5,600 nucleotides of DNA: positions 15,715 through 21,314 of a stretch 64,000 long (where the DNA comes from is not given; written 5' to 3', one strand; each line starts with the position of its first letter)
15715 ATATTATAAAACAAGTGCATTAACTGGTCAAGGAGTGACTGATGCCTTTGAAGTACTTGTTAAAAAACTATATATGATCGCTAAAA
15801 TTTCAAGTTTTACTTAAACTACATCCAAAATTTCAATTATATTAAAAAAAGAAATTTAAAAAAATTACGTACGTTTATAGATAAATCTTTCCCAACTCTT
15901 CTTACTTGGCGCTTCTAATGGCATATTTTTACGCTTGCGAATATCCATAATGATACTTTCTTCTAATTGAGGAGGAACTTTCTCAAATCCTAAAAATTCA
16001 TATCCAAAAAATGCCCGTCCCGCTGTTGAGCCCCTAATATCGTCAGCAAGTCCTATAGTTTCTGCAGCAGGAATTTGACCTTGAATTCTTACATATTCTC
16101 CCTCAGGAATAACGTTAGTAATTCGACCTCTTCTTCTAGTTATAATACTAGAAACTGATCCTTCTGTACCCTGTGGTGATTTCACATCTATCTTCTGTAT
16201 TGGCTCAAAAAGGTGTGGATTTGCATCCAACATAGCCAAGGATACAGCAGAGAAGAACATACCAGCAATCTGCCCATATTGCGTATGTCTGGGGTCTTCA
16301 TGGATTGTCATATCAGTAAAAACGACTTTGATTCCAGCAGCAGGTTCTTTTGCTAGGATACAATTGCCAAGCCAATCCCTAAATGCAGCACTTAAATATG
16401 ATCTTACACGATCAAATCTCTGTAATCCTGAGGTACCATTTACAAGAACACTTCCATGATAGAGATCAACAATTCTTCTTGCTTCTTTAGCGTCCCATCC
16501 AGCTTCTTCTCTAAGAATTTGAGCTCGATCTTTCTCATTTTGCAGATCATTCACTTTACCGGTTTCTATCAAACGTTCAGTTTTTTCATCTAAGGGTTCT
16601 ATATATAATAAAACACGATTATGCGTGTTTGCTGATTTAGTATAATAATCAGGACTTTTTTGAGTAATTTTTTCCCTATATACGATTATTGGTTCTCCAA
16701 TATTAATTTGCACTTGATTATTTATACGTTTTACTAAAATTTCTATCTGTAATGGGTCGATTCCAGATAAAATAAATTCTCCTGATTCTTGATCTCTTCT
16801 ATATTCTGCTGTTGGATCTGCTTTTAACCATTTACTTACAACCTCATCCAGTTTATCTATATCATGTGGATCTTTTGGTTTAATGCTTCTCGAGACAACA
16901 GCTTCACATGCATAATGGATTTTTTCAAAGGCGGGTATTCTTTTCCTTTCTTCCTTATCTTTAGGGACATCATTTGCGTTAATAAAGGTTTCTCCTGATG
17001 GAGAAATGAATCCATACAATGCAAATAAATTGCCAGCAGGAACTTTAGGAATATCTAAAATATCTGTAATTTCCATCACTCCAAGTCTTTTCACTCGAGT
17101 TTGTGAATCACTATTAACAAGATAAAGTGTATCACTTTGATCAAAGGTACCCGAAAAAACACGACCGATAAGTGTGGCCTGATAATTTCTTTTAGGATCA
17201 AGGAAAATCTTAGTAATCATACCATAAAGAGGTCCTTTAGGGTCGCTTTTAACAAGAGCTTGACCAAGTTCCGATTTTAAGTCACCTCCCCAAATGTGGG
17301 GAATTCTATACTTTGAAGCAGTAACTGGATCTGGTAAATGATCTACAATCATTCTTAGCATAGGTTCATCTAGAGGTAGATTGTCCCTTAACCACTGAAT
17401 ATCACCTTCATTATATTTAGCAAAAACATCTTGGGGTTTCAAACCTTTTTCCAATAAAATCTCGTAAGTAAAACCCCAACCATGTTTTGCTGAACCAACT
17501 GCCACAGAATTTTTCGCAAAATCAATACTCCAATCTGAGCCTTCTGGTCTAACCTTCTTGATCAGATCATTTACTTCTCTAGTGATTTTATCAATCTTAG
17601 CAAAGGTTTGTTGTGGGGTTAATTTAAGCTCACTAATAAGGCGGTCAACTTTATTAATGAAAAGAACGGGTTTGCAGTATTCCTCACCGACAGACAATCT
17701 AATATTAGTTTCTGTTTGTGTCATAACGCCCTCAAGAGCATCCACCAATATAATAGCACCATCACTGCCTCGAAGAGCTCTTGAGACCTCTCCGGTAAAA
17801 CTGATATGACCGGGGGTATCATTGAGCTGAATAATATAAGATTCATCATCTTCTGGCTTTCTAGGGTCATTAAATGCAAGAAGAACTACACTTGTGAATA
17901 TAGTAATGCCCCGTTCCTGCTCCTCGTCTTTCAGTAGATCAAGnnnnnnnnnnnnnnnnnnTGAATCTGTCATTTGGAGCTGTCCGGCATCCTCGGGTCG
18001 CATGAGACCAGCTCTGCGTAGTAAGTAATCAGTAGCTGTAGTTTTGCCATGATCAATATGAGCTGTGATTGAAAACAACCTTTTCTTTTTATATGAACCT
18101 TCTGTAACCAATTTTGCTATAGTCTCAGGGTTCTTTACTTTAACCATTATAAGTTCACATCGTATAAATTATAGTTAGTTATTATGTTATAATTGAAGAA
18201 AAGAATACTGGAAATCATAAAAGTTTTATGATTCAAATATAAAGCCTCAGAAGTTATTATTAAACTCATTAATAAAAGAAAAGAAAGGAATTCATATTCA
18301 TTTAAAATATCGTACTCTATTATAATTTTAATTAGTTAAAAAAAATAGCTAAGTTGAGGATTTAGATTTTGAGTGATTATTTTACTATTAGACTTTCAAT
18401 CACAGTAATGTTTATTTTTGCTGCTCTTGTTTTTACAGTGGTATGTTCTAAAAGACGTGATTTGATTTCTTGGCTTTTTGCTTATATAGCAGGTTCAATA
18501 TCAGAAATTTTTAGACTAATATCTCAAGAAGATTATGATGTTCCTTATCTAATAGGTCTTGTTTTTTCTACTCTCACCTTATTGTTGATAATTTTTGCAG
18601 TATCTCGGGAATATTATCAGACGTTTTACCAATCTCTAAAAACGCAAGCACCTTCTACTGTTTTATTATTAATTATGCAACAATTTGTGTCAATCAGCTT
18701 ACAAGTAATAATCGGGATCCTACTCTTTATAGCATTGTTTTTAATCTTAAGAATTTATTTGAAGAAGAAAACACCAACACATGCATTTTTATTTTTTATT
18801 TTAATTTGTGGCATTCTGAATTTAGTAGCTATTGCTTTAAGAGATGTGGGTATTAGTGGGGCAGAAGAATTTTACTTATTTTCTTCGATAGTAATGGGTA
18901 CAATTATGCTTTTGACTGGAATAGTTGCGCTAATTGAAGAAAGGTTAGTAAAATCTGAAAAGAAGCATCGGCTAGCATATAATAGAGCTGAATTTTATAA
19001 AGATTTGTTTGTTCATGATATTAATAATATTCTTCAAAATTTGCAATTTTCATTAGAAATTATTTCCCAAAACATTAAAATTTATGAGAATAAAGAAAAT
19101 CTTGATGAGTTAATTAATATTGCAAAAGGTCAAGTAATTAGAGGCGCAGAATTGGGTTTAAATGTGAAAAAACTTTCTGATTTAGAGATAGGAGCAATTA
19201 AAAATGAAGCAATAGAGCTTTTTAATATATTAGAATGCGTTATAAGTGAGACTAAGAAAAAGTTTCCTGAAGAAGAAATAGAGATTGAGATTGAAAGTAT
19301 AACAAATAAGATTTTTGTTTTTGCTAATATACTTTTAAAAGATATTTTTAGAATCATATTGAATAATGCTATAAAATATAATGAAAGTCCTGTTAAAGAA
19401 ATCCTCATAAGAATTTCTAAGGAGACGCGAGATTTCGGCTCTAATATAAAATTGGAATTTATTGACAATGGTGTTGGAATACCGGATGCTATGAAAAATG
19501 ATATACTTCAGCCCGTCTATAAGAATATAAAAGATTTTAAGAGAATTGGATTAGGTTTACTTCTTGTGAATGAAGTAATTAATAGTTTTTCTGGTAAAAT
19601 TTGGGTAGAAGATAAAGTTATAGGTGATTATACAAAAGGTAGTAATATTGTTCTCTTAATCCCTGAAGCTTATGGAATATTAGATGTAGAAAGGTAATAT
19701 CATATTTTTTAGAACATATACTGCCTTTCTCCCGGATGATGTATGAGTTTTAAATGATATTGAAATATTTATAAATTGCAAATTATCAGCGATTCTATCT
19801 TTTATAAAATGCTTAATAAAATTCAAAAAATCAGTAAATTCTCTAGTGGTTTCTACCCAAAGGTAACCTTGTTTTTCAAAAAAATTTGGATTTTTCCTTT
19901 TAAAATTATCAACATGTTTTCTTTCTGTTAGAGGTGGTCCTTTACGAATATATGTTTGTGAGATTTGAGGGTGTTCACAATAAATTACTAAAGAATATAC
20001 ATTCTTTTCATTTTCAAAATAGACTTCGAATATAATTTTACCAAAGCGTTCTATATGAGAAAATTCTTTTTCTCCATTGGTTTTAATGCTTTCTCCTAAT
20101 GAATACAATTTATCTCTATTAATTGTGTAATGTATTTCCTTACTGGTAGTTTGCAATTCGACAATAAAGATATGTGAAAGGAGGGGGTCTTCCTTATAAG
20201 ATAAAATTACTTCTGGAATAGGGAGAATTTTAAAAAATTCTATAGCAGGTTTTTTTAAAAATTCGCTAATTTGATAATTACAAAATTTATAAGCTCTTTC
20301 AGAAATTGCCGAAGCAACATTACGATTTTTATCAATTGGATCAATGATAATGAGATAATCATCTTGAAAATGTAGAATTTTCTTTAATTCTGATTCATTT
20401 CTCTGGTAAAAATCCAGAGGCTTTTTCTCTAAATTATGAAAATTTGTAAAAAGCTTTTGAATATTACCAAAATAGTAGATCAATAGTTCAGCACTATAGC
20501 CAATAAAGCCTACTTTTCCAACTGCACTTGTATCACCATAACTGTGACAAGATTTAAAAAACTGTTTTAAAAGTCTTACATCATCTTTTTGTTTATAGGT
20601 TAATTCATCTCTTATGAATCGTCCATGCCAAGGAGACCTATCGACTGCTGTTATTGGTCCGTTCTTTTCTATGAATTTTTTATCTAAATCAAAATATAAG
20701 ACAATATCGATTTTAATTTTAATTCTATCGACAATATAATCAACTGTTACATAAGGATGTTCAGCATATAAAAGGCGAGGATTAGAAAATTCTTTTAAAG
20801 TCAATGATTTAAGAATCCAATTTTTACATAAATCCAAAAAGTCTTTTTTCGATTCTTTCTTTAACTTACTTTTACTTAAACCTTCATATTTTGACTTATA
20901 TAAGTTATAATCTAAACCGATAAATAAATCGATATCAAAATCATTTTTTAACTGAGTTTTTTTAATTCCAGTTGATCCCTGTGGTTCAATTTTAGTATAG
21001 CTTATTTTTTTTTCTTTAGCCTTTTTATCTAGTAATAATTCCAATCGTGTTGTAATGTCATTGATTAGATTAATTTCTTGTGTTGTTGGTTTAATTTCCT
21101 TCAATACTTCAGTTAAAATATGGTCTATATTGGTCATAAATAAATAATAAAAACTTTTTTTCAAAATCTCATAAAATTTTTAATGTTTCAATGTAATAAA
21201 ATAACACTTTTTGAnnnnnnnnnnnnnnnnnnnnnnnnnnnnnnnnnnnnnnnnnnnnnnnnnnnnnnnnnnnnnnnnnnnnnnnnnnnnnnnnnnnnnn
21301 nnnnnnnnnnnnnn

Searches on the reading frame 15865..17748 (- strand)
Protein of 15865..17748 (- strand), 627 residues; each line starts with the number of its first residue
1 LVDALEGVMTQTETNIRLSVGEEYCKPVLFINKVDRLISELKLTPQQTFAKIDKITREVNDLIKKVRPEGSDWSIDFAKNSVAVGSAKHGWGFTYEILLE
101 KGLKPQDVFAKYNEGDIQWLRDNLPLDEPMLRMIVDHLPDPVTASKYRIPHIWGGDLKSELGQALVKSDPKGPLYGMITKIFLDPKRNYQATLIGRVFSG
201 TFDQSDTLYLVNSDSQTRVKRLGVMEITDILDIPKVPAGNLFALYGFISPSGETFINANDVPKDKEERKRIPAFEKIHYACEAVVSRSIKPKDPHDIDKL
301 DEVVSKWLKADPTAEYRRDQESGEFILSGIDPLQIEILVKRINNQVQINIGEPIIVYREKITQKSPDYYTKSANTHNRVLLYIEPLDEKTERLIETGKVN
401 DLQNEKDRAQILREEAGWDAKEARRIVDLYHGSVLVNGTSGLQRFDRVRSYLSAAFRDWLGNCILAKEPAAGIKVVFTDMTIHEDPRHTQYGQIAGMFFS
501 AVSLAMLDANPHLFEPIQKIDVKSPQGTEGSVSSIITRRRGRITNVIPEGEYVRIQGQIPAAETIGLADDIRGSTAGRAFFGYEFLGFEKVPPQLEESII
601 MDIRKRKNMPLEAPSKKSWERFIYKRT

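Call 13: search_protein_families(library=pfam, proteins=[window:15865-17748:-], max_evalue=0.00001)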
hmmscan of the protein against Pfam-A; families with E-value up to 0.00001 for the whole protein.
window:15865-17748:- (627 aa): 4 families
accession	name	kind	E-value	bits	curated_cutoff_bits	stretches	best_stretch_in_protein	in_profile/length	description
PF00679.30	EFG_C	-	2.9e-20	72.5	27.9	1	513-597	2-87/89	Elongation factor G C-terminus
PF14492.12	EFG_III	-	5.6e-15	55.6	27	1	282-350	3-71/75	Elongation Factor G, domain III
PF00009.33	GTP_EFTU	-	1.4e-10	41.5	26.5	1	1-139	99-187/188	Elongation factor Tu GTP binding domain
PF03764.24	EFG_IV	-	4.9e-09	36.5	24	1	403-509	11-120/121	Elongation factor G, domain IV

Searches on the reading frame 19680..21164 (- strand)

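Call 13: search_protein_families(library=pfam, proteins=[window:19680-21164:-], max_evalue=0.00001)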
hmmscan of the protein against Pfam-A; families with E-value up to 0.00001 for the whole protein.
window:19680-21164:- (494 aa): 2 families
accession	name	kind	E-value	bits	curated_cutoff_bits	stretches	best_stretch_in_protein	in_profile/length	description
PF09249.16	tRNA_NucTransf2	-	1.7e-23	83.4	27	1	194-312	1-113/113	tRNA nucleotidyltransferase, second domain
PF21133.2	CAA_C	-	1.7e-06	28.2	22.2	1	385-452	49-118/144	CCA-adding enzyme, C-terminal domain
